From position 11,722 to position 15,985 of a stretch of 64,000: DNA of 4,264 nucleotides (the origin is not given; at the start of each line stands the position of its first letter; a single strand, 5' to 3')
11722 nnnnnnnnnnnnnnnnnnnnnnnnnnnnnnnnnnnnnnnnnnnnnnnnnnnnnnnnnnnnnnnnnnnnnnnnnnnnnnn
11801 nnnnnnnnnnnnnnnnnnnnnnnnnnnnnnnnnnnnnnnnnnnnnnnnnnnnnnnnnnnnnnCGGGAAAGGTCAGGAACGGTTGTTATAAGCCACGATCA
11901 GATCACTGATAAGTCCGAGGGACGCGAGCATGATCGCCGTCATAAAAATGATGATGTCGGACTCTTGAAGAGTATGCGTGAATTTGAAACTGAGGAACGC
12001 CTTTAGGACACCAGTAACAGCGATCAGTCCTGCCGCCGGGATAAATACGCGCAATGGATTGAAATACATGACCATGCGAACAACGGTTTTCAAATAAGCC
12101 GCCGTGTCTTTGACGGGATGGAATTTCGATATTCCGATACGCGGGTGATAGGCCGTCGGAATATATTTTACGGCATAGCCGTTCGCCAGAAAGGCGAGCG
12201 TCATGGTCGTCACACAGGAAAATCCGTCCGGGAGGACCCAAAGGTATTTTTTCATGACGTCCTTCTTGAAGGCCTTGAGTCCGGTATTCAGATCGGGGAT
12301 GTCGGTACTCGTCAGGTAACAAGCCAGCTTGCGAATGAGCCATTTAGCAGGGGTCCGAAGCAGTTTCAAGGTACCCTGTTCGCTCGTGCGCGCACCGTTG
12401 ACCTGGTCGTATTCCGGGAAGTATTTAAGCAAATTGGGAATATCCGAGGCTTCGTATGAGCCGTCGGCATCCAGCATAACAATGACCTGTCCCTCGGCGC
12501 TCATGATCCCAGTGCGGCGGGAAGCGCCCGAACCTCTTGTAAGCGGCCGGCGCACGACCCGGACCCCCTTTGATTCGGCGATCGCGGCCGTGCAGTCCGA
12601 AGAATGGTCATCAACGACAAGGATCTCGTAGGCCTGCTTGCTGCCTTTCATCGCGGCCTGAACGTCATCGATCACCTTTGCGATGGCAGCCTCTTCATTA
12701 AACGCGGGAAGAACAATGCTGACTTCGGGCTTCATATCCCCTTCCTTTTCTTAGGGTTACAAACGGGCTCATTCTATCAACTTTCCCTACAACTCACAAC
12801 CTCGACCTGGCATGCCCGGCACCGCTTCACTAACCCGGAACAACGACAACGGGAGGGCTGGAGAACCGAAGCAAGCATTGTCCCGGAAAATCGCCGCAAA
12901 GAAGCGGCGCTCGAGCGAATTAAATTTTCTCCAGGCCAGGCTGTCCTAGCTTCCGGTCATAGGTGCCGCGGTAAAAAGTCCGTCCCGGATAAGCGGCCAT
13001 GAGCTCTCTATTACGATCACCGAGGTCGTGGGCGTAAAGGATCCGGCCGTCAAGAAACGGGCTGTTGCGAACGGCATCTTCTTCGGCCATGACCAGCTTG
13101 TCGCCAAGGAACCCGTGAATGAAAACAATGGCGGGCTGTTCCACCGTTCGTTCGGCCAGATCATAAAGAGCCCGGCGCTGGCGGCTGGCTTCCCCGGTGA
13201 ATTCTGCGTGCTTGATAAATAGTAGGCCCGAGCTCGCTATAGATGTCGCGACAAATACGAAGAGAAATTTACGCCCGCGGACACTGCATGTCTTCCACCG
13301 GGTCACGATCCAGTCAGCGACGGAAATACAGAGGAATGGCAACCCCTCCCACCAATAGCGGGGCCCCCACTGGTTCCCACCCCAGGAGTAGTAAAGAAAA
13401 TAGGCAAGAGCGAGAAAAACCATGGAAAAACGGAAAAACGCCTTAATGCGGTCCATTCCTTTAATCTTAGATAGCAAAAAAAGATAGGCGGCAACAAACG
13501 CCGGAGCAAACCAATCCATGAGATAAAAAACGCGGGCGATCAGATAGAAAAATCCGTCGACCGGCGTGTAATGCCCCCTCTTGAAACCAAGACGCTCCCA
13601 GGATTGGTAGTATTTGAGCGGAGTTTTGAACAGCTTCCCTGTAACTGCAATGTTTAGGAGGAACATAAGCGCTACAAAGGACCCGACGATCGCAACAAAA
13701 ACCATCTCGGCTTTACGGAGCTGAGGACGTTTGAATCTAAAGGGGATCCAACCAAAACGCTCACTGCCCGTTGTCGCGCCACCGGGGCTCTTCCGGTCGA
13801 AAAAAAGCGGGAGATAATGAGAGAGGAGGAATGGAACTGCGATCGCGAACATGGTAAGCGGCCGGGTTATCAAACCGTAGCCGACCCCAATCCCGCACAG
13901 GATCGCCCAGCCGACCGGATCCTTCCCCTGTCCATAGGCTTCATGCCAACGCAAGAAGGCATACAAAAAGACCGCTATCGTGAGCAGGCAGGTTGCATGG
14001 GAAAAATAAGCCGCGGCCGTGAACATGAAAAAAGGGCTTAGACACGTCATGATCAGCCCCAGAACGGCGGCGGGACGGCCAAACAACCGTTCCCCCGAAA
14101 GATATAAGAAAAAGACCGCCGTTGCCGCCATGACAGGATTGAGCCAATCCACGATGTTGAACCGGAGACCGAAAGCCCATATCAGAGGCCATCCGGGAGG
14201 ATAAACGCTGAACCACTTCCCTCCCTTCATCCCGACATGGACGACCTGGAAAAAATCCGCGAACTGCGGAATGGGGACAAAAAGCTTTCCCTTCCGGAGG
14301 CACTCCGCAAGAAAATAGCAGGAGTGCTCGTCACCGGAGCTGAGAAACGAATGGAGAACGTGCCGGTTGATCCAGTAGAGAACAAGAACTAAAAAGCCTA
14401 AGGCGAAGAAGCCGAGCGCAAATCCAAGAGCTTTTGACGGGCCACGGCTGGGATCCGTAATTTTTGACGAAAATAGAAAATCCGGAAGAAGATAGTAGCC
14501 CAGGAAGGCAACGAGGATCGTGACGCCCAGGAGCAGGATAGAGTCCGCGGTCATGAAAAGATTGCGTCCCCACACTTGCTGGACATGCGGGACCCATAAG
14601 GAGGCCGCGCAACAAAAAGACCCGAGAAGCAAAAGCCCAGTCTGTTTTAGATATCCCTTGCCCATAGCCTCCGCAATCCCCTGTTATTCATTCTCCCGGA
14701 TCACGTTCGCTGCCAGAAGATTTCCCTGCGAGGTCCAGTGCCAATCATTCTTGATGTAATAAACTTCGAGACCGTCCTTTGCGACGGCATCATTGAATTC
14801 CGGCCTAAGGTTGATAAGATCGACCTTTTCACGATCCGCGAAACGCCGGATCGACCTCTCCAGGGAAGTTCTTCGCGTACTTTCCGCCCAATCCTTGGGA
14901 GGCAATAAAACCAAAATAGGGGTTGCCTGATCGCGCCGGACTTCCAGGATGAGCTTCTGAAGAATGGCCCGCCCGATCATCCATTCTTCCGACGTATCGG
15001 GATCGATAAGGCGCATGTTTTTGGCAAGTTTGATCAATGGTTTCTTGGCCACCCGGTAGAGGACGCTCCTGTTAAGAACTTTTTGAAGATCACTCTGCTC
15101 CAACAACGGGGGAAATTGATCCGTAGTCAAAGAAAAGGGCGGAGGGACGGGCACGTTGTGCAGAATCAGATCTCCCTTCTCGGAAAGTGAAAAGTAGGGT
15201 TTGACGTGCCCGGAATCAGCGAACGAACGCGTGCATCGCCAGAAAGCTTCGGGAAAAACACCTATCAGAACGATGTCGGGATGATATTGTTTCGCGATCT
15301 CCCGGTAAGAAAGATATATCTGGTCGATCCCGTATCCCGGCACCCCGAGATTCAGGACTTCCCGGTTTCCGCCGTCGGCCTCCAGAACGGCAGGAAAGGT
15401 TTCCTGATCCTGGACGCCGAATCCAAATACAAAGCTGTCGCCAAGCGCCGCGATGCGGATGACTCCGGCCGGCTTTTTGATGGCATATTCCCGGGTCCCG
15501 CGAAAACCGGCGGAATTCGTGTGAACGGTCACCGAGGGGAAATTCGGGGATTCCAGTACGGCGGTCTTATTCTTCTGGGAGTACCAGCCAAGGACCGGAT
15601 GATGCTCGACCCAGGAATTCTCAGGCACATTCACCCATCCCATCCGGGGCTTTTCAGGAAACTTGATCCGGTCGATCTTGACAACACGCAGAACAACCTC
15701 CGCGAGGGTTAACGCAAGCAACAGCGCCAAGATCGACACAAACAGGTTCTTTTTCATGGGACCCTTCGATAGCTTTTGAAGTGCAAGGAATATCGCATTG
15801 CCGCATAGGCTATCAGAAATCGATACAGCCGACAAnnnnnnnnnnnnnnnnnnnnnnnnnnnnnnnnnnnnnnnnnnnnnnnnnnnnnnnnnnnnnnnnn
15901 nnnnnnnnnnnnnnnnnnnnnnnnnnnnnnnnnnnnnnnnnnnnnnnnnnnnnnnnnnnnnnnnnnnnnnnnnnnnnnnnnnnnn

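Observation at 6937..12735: YfhO three-component glycosylation module with a UPF0104 flippase-like protein in place of GtrA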

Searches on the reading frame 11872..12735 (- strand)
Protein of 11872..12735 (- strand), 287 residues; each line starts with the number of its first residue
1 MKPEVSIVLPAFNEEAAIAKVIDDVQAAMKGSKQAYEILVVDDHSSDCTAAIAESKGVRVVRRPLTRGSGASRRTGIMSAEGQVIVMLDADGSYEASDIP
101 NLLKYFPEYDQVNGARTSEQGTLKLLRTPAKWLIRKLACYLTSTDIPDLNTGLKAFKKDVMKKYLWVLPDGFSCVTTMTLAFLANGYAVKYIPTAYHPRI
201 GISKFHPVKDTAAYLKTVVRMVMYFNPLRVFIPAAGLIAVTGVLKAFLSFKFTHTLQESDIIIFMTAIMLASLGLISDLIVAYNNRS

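Call 4: search_protein_families(library=pfam, proteins=[window:11872-12735:-], max_evalue=0.01)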
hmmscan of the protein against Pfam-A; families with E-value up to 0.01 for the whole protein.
window:11872-12735:- (287 aa): 3 families
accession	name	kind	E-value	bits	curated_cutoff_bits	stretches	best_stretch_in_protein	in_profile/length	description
PF00535.33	Glycos_transf_2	-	2.4e-25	89.8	23.3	1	6-164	1-167/168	Glycosyl transferase family 2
PF13641.12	Glyco_tranf_2_3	-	2.9e-06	27.9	27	1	3-162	1-151/230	Glycosyltransferase like family 2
PF10111.15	Glyco_tranf_2_2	-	0.0095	15.9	27.3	0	8-97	3-96/276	Glycosyltransferase like family 2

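Call 5: search_protein_families(library=ncbifam, proteins=[window:11872-12735:-], max_evalue=0.01)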
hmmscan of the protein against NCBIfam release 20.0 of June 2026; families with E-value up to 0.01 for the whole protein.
window:11872-12735:- (287 aa): 24 families
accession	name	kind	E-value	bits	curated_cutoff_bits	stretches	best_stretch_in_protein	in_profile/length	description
TIGR04182.1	glyco_TIGR04182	equivalog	2.5e-35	122.3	325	1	4-285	1-287/293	S-layer glycoprotein N-glycosyltransferase AglJ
NF041391.1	DPhHxTase_Halo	equivalog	5.6e-29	100.6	375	1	11-222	3-209/213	dolichyl-phosphate hexose transferase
NF007986.1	PRK10714.1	equivalog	1.1e-17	64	529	1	4-249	7-252/316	undecaprenyl-phosphate 4-deoxy-4-formamido-L-arabinose transferase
NF058614.1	PPMAGASynPpgS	equivalog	1.2e-17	64.1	370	1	5-178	2-178/226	polyprenyl-phospho-N-acetylgalactosaminyl synthase PpgS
NF010496.0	PRK13915.1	equivalog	2.6e-15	56.3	262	1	4-92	32-127/307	glucosyl-3-phosphoglycerate synthase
TIGR04283.1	glyco_like_mftF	equivalog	2e-13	50.4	182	1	5-106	1-97/221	TIGR04283 family arsenosugar biosynthesis glycosyltransferase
TIGR03965.1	mycofact_glyco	equivalog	3.7e-13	49.2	280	1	3-102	74-175/467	mycofactocin biosynthesis glycosyltransferase MftF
NF047588.1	GlcsyltransPgfSStrep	equivalog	2.4e-12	46.7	500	1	5-263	3-259/308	glycosyltransferase PgfS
NF041875.1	EPS_EpsD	equivalog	8.3e-10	38.6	370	1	5-93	1-91/325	exopolysaccharide biosynthesis glycosyltransferase EpsD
NF047683.1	TeichurnBiosyTuaG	equivalog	2.7e-09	37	400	1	2-106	5-111/252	teichuronic acid biosynthesis protein TuaG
NF038302.1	EPS_HpsE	equivalog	3.8e-09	36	300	1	4-112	2-117/307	hormogonium polysaccharide biosynthesis glycosyltransferase HpsE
TIGR03937.1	PgaC_IcaA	equivalog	4.6e-09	35.7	422.3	1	3-112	45-156/407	poly-beta-1,6-N-acetyl-D-glucosamine synthase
NF007482.0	PRK10073.1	equivalog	1.4e-07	30.9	423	1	2-96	5-100/334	glycosyltransferase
NF041865.1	EpsU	equivalog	7.2e-07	28.5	700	1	5-135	41-170/394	exopolysaccharide biosynthesis GT2 family glycosyltransferase EpsU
TIGR03469.1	HpnB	hypoth_equivalog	8.9e-07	28.3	379.25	1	3-56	44-95/386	hopene-associated glycosyltransferase HpnB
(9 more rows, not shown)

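Call 40: search_solved_structures(query=window:11872-12735:-, max_evalue=0.001)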
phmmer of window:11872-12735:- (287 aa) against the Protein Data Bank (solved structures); distinct sequences matched with E-value up to 0.001: 21.
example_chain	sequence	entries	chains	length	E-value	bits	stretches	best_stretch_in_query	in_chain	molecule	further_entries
9hwj_A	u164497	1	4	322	1e-11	48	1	4-247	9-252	Undecaprenyl-phosphate 4-deoxy-4-formamido-L-arabinose transferase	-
6p61_A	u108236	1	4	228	4.6e-11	45.9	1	3-110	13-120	Glycosyltransferase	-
9bhc_C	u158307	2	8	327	6.3e-11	45.4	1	4-165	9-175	Undecaprenyl-phosphate 4-deoxy-4-formamido-L-arabinose transferase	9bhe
8vxh_A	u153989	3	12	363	8.6e-11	45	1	4-165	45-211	Undecaprenyl-phosphate 4-deoxy-4-formamido-L-arabinose transferase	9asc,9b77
5mlz_A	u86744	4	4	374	1.2e-10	44.5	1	4-244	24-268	Dolichol monophosphate mannose synthase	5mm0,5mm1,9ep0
9jma_A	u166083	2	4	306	1.4e-07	34.4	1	5-122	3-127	GalNAc(5)-diNAcBac-PP-undecaprenol beta-1,3-glucosyltransferase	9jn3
5eke_A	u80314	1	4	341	2.8e-07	33.4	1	4-256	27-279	Uncharacterized glycosyltransferase sll0501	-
5ekp_C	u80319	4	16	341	8.5e-07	31.9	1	4-170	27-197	Uncharacterized glycosyltransferase sll0501 | Glycosyltransferase sll0501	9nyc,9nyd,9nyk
9nye_A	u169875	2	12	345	8.9e-07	31.8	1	4-170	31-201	Glycosyltransferase sll0501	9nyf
4y6n_A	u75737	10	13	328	1.1e-06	31.4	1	5-91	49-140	Glucosyl-3-phosphoglycerate synthase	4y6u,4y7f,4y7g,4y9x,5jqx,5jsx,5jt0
3e25_A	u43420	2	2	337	1.2e-06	31.3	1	5-91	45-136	Putative uncharacterized protein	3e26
4ddz_A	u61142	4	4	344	1.3e-06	31.3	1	5-91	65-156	GLUCOSYL-3-PHOSPHOGLYCERATE SYNTHASE (GpgS) | Glucosyl-3-phosphoglycerate synthase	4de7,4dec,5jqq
6h1j_A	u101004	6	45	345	7.3e-06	28.8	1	4-109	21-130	Probable ss-1,3-N-acetylglucosaminyltransferase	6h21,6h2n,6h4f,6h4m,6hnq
3ckj_A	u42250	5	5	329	2e-05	27.4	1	5-91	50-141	Putative uncharacterized protein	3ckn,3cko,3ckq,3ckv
6yv7_B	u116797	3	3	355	4.5e-05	26.2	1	2-106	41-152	Glycosyl transferase, family 2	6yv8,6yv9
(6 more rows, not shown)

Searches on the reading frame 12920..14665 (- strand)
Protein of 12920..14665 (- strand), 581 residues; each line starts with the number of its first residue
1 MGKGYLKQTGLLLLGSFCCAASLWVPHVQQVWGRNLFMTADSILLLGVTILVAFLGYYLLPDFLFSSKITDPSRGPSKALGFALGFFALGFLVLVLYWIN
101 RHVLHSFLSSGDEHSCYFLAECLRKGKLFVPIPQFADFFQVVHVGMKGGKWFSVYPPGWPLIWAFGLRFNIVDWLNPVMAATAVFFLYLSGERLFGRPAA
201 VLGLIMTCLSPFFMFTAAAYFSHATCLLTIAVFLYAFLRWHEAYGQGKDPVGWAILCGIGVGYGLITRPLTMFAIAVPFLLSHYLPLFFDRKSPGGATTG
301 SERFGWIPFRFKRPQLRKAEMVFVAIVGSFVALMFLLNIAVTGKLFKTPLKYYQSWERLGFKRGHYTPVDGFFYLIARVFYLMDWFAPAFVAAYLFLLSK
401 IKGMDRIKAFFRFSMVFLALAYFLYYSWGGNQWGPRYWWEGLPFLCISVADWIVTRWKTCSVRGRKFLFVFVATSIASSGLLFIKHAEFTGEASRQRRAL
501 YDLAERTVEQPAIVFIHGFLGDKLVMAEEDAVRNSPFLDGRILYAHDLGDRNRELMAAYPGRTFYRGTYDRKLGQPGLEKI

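Call 4: search_protein_families(library=pfam, proteins=[window:12920-14665:-], max_evalue=0.01)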
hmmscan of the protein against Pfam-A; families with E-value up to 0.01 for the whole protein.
window:12920-14665:- (581 aa): 1 family
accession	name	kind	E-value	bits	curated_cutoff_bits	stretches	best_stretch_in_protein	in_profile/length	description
PF13231.12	PMT_2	-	1.8e-08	35.2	26.1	1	174-284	26-128/160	Dolichyl-phosphate-mannose-protein mannosyltransferase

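Call 5: search_protein_families(library=ncbifam, proteins=[window:12920-14665:-], max_evalue=0.01)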
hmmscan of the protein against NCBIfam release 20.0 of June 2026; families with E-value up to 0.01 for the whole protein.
window:12920-14665:- (581 aa): 2 families
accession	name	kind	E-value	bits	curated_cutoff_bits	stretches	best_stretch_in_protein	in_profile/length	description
NF047440.1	LA3751_2_3_fam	subfamily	5.6e-13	48.5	200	1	106-511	22-410/460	LA_3751/LA_3752 family putative glycosyltransferase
TIGR04154.1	archaeo_STT3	subfamily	0.0011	17.4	450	1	173-276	99-216/831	oligosaccharyl transferase, archaeosortase A system-associated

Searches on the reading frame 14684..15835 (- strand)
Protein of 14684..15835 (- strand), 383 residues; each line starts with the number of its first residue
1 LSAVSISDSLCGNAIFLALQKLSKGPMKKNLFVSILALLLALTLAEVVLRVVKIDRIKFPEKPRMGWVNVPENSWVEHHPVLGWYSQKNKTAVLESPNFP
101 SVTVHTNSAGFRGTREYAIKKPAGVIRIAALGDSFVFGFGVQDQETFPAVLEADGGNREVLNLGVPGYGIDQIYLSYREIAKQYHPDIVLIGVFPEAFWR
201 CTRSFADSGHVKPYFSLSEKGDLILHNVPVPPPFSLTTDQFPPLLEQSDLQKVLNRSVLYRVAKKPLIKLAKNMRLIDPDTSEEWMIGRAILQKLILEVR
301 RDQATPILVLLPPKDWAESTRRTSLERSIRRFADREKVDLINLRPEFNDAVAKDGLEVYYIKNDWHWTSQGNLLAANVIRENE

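Call 4: search_protein_families(library=pfam, proteins=[window:14684-15835:-], max_evalue=0.01)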
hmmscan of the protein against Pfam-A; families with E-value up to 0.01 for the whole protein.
window:14684-15835:- (383 aa): 3 families
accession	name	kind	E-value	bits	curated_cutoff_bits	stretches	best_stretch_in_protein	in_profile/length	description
PF13472.12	Lipase_GDSL_2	-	2.1e-10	41.8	32.9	1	130-191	1-68/178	GDSL-like Lipase/Acylhydrolase family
PF16822.11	ALGX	-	0.0014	18.8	26.5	1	322-379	72-126/268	SGNH hydrolase-like domain, acetyltransferase AlgX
PF00657.28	Lipase_GDSL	-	0.0055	17.3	23.6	0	128-192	1-83/208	GDSL-like Lipase/Acylhydrolase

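Call 5: search_protein_families(library=ncbifam, proteins=[window:14684-15835:-], max_evalue=0.01)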
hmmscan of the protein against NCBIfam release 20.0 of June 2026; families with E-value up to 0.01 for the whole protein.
window:14684-15835:- (383 aa): 2 families
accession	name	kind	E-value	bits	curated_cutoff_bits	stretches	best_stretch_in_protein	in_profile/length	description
NF047475.1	GDSL_LA_2490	hypoth_equivalog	4.9e-16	59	325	1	104-183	65-143/431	LA_2490 family SGNH/GDSL-type esterase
NF047474.1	GDSL_LA_2486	hypoth_equivalog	3.1e-10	39.8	300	1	36-178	5-141/326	LA_2486 family SGNH/GDSL-type esterase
